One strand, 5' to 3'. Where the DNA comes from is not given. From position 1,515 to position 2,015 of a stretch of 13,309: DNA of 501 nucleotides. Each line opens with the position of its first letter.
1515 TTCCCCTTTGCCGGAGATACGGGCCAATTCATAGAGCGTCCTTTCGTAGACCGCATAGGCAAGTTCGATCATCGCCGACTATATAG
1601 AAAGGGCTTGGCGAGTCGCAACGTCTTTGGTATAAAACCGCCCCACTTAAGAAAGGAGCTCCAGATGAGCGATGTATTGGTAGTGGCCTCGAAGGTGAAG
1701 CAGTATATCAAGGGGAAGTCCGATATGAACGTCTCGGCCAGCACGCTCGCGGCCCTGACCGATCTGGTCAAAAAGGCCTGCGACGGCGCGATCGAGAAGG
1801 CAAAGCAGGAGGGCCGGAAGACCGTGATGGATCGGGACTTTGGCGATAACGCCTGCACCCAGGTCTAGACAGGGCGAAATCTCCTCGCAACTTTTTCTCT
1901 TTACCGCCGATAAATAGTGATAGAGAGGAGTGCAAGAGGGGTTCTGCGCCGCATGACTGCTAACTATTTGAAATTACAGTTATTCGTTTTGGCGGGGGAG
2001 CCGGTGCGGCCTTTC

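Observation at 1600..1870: Highly expressed-looking 67-aa bacterial histone-fold protein (HBb/Bd0055-like singlet histone)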

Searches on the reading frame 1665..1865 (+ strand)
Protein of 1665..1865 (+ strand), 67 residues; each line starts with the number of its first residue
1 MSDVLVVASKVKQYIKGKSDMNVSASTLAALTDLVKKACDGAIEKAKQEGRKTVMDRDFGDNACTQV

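Call 3: search_protein_families(library=pfam, proteins=[window:1665-1865:+], max_evalue=0.1)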
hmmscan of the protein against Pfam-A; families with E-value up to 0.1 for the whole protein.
window:1665-1865:+ (67 aa): 3 families
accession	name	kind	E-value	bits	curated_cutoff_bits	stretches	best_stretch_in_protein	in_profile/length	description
PF00808.29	CBFD_NFYB_HMF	-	0.04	14.6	21.4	1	30-58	32-60/65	Histone-like transcription factor (CBF/NF-Y) and archaeal histone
PF02993.19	MCPVI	-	0.08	13.2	28.4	1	20-51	77-108/225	Minor capsid protein VI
PF09123.17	DUF1931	-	0.098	13.3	21.8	0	12-58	2-52/138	Domain of unknown function (DUF1931)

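Call 4: search_solved_structures(query=window:1665-1865:+, max_evalue=10, show_alignments=4)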
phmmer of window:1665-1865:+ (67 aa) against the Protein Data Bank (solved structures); distinct sequences matched with E-value up to 10: 9.
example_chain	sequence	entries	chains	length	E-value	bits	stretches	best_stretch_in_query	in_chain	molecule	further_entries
8fvx_A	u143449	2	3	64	1.7e-12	50.2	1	1-59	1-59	CBFD_NFYB_HMF domain-containing protein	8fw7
8cmp_A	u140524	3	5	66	1.9e-12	50.1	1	1-59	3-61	CBFD_NFYB_HMF domain-containing protein | Transcription factor CBF/NF-Y/archaeal histone domain-containing protein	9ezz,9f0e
9f2c_A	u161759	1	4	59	7.4e-05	26.3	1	5-57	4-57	hypothetical protein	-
9qt0_A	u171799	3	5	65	0.00023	24.8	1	2-59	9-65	DUF1931 domain-containing protein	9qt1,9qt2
8bdk_A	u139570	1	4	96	0.0028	21.4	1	9-59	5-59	DNA-binding protein HmvA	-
9l08_A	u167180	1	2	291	0.089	16.7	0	23-64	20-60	Covalently Connected Cytochrome c555 trimer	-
9qv5_A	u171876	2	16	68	0.37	14.8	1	12-59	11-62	Archaeal histone A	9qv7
9qv6_A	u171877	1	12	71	0.4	14.6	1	11-59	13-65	Archaeal histone A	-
8ua7_C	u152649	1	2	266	1.3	13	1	17-58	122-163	Histone H2A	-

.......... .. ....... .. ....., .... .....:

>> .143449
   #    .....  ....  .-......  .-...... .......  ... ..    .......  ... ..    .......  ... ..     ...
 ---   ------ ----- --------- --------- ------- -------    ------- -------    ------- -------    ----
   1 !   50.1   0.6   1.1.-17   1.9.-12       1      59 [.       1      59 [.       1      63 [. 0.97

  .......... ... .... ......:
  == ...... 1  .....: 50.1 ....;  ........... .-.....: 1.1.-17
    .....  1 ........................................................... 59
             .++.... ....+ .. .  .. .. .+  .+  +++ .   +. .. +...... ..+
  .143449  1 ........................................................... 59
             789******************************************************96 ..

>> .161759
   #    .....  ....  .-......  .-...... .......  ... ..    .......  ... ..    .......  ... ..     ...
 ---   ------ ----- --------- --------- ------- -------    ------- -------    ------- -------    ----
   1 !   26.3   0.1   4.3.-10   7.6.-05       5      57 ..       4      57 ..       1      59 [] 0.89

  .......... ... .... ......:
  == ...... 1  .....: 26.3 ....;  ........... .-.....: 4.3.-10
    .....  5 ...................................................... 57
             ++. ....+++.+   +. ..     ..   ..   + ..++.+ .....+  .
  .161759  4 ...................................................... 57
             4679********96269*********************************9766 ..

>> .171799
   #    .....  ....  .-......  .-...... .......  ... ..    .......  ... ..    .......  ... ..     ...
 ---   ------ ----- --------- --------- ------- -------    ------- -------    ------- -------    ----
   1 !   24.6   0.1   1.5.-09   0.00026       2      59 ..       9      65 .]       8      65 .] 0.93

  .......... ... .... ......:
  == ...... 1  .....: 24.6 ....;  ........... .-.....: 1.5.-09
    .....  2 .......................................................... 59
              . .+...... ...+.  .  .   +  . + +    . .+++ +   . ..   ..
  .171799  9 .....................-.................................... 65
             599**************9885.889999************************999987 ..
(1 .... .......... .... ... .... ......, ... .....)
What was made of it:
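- On Bacterial dimer histones (HBb/Bd0055-type alpha3 histones): The gap-free alignment to the HBb crystal sequence supports this independently (call 4).
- Checked: The N-terminal pattern matches both HBb (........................) and Leptospira HLp (call 4).
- Homology to solved structures. phmmer against PDB sequences gives HBb/Bd0055 (8FVX, 8CMP) at E=1.7e-12, gap-free over residues 1-59 (call 4).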

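Call 6: find_homologous_proteins(query=window:1665-1865:+, max_evalue=0.001)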
Query window:1665-1865:+ (67 aa): 319 proteins with E <= 0.001 among 319 candidates; the best 120 are listed.
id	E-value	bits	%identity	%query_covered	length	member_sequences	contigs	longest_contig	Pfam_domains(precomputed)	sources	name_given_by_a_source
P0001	1.2e-34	134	100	100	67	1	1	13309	-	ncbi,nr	ncbi:MAG: hypothetical protein HYV03_05725 [Deltaproteobacteria bacterium]|nr:hypothetical protein [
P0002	1.0e-25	106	90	88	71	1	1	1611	-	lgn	-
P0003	1.9e-24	102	82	96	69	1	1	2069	-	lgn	-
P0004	5.7e-20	88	78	88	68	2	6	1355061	-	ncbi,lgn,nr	ncbi:MAG: hypothetical protein HYS22_05900 [Deltaproteobacteria bacterium]|nr:hypothetical protein [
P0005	1.1e-19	87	75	90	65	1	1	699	-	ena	-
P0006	1.6e-19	86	71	96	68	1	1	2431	-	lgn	-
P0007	2.2e-19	86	75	88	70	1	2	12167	-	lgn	-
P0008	2.4e-19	86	73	90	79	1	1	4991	-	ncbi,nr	ncbi:MAG: hypothetical protein HY543_10320 [Deltaproteobacteria bacterium]|nr:hypothetical protein [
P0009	1.9e-18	83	74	91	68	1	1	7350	-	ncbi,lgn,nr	ncbi:MAG: hypothetical protein Q7S98_02745 [Deltaproteobacteria bacterium]|nr:hypothetical protein [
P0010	2.0e-18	83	73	90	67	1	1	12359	-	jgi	jgi:histone H3/H4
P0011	2.1e-18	83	75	88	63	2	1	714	-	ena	-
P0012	2.2e-18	83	68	97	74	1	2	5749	-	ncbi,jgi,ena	-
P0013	2.5e-18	83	75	88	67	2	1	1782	-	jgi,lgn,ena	-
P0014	3.2e-18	82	75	88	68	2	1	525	-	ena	-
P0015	3.3e-18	82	75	90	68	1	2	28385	-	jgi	jgi:histone H3/H4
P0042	1.9e-15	74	69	88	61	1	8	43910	-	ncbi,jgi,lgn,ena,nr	ncbi:MAG: hypothetical protein A3H42_05085 [Deltaproteobacteria bacterium RIFCSPLOWO2_02_FULL_46_8]|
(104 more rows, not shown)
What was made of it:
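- On Pfam CBFD_NFYB_HMF (PF00808) / DUF1931 (PF09123): The precomputed Pfam column is empty for all 120 listed relatives (call 6).
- Checked: It has 319 homologues at E<=1e-3 in the 90%-clustered database (call 6).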

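Call 7: find_encoding_contigs(protein=window:1665-1865:+, flank=10000, max_places=8)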
Protein window:1665-1865:+ (67 aa): no gene with exactly this product is on record in the collection.
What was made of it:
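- Tried and rejected: An exact-sequence look-up for further contigs found nothing on record (call 7).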

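Call 9: find_related_loci(query=window:1665-1865:+, collection=genome_contigs, flank=6000)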
Query window:1665-1865:+ (67 aa) in genome_contigs; peptide patterns used: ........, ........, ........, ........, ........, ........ (x = any residue, [..] = any of these).
599 stretches matched a pattern (row limit reached: there are more); 6 encode a relative of the query (tblastn E <= 1e-3); 6 distinct loci.
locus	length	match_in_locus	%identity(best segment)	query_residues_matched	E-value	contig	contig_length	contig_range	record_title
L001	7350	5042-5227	73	1-62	8e-26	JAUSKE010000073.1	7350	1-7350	MAG: Deltaproteobacteria bacterium isolate E14_metabat.bin.352 E14_k141_771647, whole genome shotgun sequence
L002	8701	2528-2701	71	1-58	6e-23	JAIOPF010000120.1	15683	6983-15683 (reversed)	MAG: Deltaproteobacteria bacterium isolate LakeFargette_0920_ALND_MAG_57_7 LacPavin_0920_ALND_scaffold_334823, whole gen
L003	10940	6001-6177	59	1-59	1e-18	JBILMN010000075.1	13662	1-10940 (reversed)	MAG: Oligoflexales bacterium isolate ME2017-08-24_3300042518_group7_bin6 Rohwer_bin1145_scaffold_2968_c1, whole genome s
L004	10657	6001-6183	56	1-61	8e-18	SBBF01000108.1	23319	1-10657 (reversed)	MAG: Nitrospira sp. isolate Bin_29_2_1 Hy_contig26357, whole genome shotgun sequence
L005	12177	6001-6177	54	1-59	1e-16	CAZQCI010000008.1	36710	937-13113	MAG TPA_asm: uncultured Nitrospiraceae bacterium isolate SRP342105_co2_53 genome assembly, contig: NODE_1123_length_3671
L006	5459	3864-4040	54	1-59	4e-15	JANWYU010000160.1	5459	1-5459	MAG: Pseudobdellovibrionaceae bacterium isolate SKYG79 k141_80975, whole genome shotgun sequence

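Call 18: predict_structure(alignment_id=A1)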
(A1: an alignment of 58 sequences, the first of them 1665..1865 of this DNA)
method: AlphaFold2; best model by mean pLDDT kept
length: 67 residues; sequences in the alignment: 58
mean_pLDDT: 63.2   pTM: 0.36
mean pLDDT of the five models: 63.2, 63.1, 60.0, 56.2, 54.9
residues with pLDDT >= 90: 0; 70-90: 21; 50-70: 39; < 50: 7
segments of 3 or more residues with pLDDT < 50: 62-67
pLDDT, mean of each block of 10 residues (from residue 1): 65 65 61 76 69 57 44
secondary structure, 60 per line:
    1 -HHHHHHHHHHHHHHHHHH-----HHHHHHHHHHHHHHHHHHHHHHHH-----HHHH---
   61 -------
elements in order: H2-19 H25-48 H54-57
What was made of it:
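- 1668..1721 (+): helix alpha1 (residues 2-19). Contains the invariant LVVASK-K-Y block and lysines K10, K12, K16 and K18, the N-terminal DNA-contact patch in HBb. AF2 secondary structure H2-19 (call 18).
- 1809..1841 (+): loop L2 and the one-turn alpha3 (residues 49-59, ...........). Holds the RKTxxxD motif, the R51-D58 clamp, and DNA contacts K52, T53 and R57. AF2 H54-57 (call 18).
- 1842..1865 (+): variable C-terminal tail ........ (residues 60-67), predicted disordered, with one Cys (C64). pLDDT below 50 for residues 62-67 (call 18).
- On Bacterial dimer histones (HBb/Bd0055-type alpha3 histones): Predicted helices at 2-19, 25-48 and 54-57 (call 18, a low-confidence model).
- The monomer AF2 model is of low confidence (pLDDT 63, call 18).
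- Tried and rejected: AlphaFold2 on the monomer with a 58-sequence alignment gave pLDDT 63 and pTM 0.36 (call 18).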

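Call 21: fold_search(model_id=the predicted structure, library=pdb)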
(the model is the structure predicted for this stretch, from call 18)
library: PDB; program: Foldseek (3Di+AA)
matches with E <= 10: 1; with E <= 0.001: 0
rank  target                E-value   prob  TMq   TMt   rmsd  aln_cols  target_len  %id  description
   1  9iym                  9.5e+00  0.15  0.37  0.04   2.1        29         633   34  ChCODH2 A559W_V610H mutant (released 2025-08-06)
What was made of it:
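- Tried and rejected: Foldseek against the PDB found nothing (call 21).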

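Call 27: search_solved_structures(query=A1, max_evalue=1, show_alignments=0)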
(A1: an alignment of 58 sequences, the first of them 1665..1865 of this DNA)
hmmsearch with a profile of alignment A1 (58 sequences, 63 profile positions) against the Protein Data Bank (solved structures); distinct sequences matched with E-value up to 1: 17.
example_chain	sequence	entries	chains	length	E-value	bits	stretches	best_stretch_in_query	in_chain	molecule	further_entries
8fvx_A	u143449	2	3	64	2.7e-25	91.6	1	1-59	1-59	CBFD_NFYB_HMF domain-containing protein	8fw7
8cmp_A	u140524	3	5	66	3e-25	91.5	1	1-59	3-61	CBFD_NFYB_HMF domain-containing protein | Transcription factor CBF/NF-Y/archaeal histone domain-containing protein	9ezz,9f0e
9qt0_A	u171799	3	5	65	5.3e-12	49.1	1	2-59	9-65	DUF1931 domain-containing protein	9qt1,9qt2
9f2c_A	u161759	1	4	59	3.9e-10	43.1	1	2-57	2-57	hypothetical protein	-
8bdk_A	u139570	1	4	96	5.9e-06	29.7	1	11-61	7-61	DNA-binding protein HmvA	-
9qv5_A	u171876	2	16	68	0.0018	21.7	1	10-60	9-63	Archaeal histone A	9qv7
9qv6_A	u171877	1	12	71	0.002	21.6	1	10-60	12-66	Archaeal histone A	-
5y26_B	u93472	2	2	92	0.036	17.6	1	9-61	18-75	Putative transcription factor C16C4.22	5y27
1ku5_A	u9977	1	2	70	0.075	16.5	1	29-60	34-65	HPhA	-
1f1e_A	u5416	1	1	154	0.091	16.3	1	36-61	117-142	HISTONE FOLD PROTEIN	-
1b67_A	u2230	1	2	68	0.2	15.2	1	29-60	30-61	PROTEIN (HISTONE HMFA)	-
1hta_A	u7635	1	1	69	0.21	15.1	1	29-60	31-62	HISTONE HMFA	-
6sga_F3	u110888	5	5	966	0.22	15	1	7-26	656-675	mt-SAF3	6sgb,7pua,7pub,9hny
4g91_B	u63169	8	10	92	0.25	14.9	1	29-59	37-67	Transcription factor HapC (Eurofung) | CCAAT-binding factor complex subunit HapC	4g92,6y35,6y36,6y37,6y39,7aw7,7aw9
1a7w_A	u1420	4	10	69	0.29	14.7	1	29-60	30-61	HISTONE HMFB | PROTEIN (HISTONE HMFB) | HISTONE B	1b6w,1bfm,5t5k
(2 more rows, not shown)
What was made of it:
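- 1665..1868 (+): histone gene: 67 codons plus TAG stop. Identical to GenBank MBI2346371.1, 'hypothetical protein HYV03_05725'. Homology to HBb crystal structures 8FVX/8CMP: E=1.7e-12 over residues 1-59 (call 4); profile E=2.7e-25 (call 27).
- On Bacterial dimer histones (HBb/Bd0055-type alpha3 histones): HBb is the top PDB hit, with a gap-free alignment over residues 1-59 (calls 4, 27).
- Closest known: Archaeal nucleosomal histones HMfA/HMfB. Same: The L2-alpha3 DNA-contact segment GRKT(V/I)xxxD and the overall helix-loop-helix-loop-helix order (call 27).
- Checked: The family profile aligns positions 29-60 to HMfB/HMfA residues 30-61 (call 27).
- A profile of 58 family members gives HBb 2.7e-25, HLp 5.3e-12, HTkC 3.9e-10, HmvA 5.9e-6 and archaeal histone A 1.8e-3 (call 27). 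HLp and HTkC are the next-best solved relatives (E=5.3e-12 and 3.9e-10 with the profile, call 27). The match to HBb is 13 orders of magnitude better (call 27).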

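Call 29: list_cluster_members(proteins=[P0001, P0004, P0008, P0042])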
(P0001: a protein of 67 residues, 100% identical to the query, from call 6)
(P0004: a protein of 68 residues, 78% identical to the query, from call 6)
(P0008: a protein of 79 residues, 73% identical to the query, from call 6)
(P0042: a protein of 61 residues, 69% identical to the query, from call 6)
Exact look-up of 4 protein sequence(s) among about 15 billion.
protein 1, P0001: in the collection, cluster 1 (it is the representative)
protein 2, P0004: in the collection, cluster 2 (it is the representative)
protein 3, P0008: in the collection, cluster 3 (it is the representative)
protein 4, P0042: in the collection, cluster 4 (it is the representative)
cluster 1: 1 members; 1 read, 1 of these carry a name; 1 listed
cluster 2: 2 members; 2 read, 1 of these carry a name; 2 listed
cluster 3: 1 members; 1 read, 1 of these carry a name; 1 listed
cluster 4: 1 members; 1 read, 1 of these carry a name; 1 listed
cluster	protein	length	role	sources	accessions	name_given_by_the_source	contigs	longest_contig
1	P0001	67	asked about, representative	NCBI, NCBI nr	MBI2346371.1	MAG: hypothetical protein HYV03_05725 [Deltaproteobacteria bacterium] | hypothetical protein [Deltaproteobacteria bacterium]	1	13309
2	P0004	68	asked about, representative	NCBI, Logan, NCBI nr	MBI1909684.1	MAG: hypothetical protein HYS22_05900 [Deltaproteobacteria bacterium] | hypothetical protein [Deltaproteobacteria bacterium]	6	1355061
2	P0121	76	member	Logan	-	-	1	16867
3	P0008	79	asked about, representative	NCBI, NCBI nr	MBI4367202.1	MAG: hypothetical protein HY543_10320 [Deltaproteobacteria bacterium] | hypothetical protein [Deltaproteobacteria bacterium]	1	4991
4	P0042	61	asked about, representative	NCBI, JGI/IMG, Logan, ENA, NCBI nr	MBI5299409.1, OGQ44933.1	MAG: hypothetical protein A3H42_05085 [Deltaproteobacteria bacterium ... | hypothetical protein [Deltaproteobacteria bacterium]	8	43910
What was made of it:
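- GenBank annotates it only as a hypothetical protein (call 29).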

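Call 30: find_encoding_contigs(protein=P0004, flank=6000, max_places=4)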
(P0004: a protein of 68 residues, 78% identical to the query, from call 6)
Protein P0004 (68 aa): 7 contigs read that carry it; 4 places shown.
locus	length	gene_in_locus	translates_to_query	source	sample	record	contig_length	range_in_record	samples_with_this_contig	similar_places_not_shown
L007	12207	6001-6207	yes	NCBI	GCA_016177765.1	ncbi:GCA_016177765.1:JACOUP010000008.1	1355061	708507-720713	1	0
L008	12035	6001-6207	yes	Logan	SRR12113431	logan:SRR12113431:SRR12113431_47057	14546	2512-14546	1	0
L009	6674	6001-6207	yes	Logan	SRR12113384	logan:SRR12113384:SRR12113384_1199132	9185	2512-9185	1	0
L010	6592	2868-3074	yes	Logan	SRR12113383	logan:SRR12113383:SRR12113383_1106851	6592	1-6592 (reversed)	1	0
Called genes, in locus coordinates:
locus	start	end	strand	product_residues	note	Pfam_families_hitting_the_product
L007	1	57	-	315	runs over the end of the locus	PF04055:Radical_SAM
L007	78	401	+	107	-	-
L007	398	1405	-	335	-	PF04055:Radical_SAM, PF11946:DUF3463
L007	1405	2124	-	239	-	PF08712:Nfu_N, PF01106:NifU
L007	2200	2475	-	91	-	PF13560:HTH_31, PF01381:HTH_3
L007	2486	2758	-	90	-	PF15738:YafQ_toxin (weak)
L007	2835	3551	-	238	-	PF00588:SpoU_methylase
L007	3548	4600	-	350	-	PF04371:PAD_porph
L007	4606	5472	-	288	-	PF00795:CN_hydrolase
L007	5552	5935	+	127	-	-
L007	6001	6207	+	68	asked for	-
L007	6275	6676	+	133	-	PF07238:PilZ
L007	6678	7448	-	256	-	PF01464:SLT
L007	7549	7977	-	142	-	PF06541:ABC_trans_CmpB (weak)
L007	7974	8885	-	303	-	PF05951:Peptidase_M15_2, PF08291:Peptidase_M15_3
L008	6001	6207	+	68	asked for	-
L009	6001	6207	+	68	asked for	-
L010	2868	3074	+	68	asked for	-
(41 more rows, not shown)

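Call 31: find_encoding_contigs(protein=P0008, flank=5000, max_places=2)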
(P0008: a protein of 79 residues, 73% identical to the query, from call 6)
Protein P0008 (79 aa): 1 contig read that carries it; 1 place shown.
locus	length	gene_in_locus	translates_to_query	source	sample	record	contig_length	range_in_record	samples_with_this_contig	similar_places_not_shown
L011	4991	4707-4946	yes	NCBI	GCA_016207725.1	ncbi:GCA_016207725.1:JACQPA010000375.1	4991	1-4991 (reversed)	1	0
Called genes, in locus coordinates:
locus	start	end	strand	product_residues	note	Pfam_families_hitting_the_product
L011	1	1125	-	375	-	PF02403:Seryl_tRNA_N, PF00587:tRNA-synt_2b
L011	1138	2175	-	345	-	PF13623:SurA_N_2 (weak), PF13624:SurA_N_3 (weak), PF13462:Thioredoxin_4, PF01323:DSBA, PF13098:Thioredoxin_2 (faint)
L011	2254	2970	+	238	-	PF02535:Zip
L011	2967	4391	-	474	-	PF03951:Gln-synt_N, PF00120:Gln-synt_C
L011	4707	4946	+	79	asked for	-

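Call 33: search_protein_families(library=ncbifam, proteins=[window:1665-1865:+], max_evalue=0.01)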
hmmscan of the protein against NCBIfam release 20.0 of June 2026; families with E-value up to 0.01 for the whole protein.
window:1665-1865:+ (67 aa): 1 family
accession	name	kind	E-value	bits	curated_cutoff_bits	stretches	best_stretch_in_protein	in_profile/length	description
NF043032.1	archaea_histone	superfamily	2.8e-05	24.4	50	1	9-58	3-56/60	histone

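Call 43: search_protein_representatives(alignment_id=A1)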
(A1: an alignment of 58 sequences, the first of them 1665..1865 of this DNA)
Query: 58 sequences, 63 profile positions. Proteins with E-value up to 0.001 (for the whole library): 1321; up to 1e-10: 566; up to 1e-30: 20. The best 150 are listed.
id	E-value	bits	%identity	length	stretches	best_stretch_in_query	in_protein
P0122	8.2e-48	176.6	-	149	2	2-61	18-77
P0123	1.7e-47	175.6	-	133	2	2-60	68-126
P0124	2.0e-46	172.1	-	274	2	3-60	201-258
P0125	6.0e-46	170.6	-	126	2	2-59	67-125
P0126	4.3e-43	161.5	-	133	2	2-61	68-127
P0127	1.6e-41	156.4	-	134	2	2-60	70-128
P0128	2.3e-41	155.9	-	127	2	2-59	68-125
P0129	1.1e-40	153.8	-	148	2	4-61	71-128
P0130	3.0e-40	152.4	-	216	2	3-60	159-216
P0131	3.6e-40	152.1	-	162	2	2-59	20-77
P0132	5.2e-40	151.6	-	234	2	2-60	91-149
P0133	1.4e-38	147.1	-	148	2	3-61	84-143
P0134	4.0e-37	142.4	-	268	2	2-60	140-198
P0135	2.3e-36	139.9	-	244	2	3-60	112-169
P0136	4.0e-36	139.2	-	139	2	2-61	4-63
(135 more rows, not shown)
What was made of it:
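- Checked: A profile search of 1.84 billion representatives found 566 clusters at E<=1e-10 (call 43).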

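Call 50: predict_structure(alignment_id=A3)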
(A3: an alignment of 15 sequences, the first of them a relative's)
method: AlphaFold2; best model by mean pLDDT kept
length: 127 residues; sequences in the alignment: 15
mean_pLDDT: 94.7   pTM: 0.87
mean pLDDT of the five models: 94.7, 94.6, 94.6, 93.7, 92.9
residues with pLDDT >= 90: 114; 70-90: 11; 50-70: 2; < 50: 0
segments of 3 or more residues with pLDDT < 50: none
pLDDT, mean of each block of 10 residues (from residue 1): 94 98 97 97 98 95 81 97 98 94 96 97 88
secondary structure, 60 per line:
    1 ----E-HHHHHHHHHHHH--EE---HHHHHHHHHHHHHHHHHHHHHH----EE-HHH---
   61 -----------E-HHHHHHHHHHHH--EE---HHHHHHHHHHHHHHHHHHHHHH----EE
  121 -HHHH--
elements in order: H7-18 H26-47 H74-85 H93-114 H122-125
